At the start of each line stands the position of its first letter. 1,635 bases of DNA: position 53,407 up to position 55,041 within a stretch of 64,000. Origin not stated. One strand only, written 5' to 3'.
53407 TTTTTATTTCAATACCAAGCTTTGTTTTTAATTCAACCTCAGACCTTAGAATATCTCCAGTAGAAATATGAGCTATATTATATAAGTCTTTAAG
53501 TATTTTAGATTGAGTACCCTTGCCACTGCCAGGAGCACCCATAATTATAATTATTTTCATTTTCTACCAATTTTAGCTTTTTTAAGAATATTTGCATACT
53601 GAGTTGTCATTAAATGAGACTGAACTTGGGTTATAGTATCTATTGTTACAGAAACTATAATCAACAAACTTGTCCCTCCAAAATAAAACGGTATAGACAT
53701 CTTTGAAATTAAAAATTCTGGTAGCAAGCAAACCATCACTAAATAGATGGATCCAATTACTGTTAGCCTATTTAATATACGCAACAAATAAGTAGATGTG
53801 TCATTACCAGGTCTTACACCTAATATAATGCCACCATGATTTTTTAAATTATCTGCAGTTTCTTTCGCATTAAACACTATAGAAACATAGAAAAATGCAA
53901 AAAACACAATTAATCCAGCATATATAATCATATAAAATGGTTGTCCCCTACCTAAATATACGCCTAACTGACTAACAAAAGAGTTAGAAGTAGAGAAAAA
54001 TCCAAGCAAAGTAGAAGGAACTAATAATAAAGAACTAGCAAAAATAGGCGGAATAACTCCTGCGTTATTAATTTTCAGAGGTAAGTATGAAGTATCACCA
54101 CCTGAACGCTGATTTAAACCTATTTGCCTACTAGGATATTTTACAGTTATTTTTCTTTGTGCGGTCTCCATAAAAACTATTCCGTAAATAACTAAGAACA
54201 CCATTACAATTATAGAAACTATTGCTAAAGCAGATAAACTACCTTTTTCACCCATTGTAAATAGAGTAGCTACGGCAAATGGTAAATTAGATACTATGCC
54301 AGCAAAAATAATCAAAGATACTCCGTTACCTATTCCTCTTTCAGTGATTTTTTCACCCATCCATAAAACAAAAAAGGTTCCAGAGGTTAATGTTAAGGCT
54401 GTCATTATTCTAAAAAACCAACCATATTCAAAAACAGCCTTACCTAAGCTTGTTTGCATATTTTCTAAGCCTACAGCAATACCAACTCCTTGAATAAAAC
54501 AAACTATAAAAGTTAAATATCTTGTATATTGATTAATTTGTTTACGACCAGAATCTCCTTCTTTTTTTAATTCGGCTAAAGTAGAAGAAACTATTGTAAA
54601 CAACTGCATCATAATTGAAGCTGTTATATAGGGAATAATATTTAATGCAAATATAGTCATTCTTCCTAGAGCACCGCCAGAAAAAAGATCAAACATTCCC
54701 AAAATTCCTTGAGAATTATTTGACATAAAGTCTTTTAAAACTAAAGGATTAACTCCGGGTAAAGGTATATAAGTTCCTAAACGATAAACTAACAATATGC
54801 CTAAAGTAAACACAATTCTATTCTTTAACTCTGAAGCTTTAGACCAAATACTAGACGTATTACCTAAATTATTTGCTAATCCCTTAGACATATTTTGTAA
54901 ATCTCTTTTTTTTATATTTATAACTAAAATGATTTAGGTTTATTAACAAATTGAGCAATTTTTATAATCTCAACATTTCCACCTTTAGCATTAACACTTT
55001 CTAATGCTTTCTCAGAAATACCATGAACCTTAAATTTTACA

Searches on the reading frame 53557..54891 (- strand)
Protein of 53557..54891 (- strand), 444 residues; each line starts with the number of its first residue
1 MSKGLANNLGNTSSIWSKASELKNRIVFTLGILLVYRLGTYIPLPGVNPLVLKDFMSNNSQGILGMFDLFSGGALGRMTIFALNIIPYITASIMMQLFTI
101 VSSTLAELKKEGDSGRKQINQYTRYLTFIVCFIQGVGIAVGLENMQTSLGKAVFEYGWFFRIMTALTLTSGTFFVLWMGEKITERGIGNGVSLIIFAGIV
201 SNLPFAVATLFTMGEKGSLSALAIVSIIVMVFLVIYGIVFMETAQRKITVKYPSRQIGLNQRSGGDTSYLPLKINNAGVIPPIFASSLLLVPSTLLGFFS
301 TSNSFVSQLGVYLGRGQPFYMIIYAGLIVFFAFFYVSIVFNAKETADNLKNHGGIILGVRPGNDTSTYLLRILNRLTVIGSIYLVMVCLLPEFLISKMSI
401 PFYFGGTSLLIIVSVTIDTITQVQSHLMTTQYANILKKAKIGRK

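Call 15: find_homologous_proteins(query=window:53557-54891:-, max_evalue=1e-30)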
Query window:53557-54891:- (444 aa): 8000 proteins with E <= 1e-30 among 8000 candidates; the best 120 are listed.
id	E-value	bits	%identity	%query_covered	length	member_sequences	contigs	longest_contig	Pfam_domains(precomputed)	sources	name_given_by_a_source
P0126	1.9e-278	942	99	100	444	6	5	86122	PF00344.26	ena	-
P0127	1.6e-217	741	76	100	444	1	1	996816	PF00344.26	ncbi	ncbi:Protein translocase subunit SecY [Candidatus Hepatincolaceae symbiont of Richtersius coronifer]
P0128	3.1e-216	737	76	99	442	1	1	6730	PF00344.26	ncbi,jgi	jgi:preprotein translocase subunit SecY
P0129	9.2e-216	735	77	98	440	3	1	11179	PF00344.26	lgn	-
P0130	4.1e-215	733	75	100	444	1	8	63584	PF00344.26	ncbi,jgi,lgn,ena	jgi:preprotein translocase subunit SecY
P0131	3.7e-211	720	73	99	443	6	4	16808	PF00344.26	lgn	-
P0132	1.5e-210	718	75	98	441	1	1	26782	PF00344.26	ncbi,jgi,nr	ncbi:MAG: preprotein translocase subunit SecY [Alphaproteobacteria bacterium]|jgi:preprotein translo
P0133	2.2e-209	714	75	97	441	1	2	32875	PF00344.26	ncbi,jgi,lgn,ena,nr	ncbi:MAG: preprotein translocase subunit SecY [Alphaproteobacteria bacterium]|nr:preprotein transloc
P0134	1.1e-208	712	73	98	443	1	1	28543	PF00344.26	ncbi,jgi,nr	ncbi:MAG: preprotein translocase subunit SecY [Alphaproteobacteria bacterium]|jgi:preprotein translo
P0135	2.0e-208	711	73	99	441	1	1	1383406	PF00344.26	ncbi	-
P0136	4.7e-208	710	74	100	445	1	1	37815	PF00344.26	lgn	-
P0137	8.3e-201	686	72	100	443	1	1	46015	PF00344.26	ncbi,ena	-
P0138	1.1e-196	673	72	97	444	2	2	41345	PF00344.26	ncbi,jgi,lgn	jgi:preprotein translocase subunit SecY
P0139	1.9e-194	665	69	97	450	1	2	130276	PF00344.26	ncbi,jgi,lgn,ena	jgi:preprotein translocase subunit SecY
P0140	9.1e-194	663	-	-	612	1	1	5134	PF00344.26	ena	-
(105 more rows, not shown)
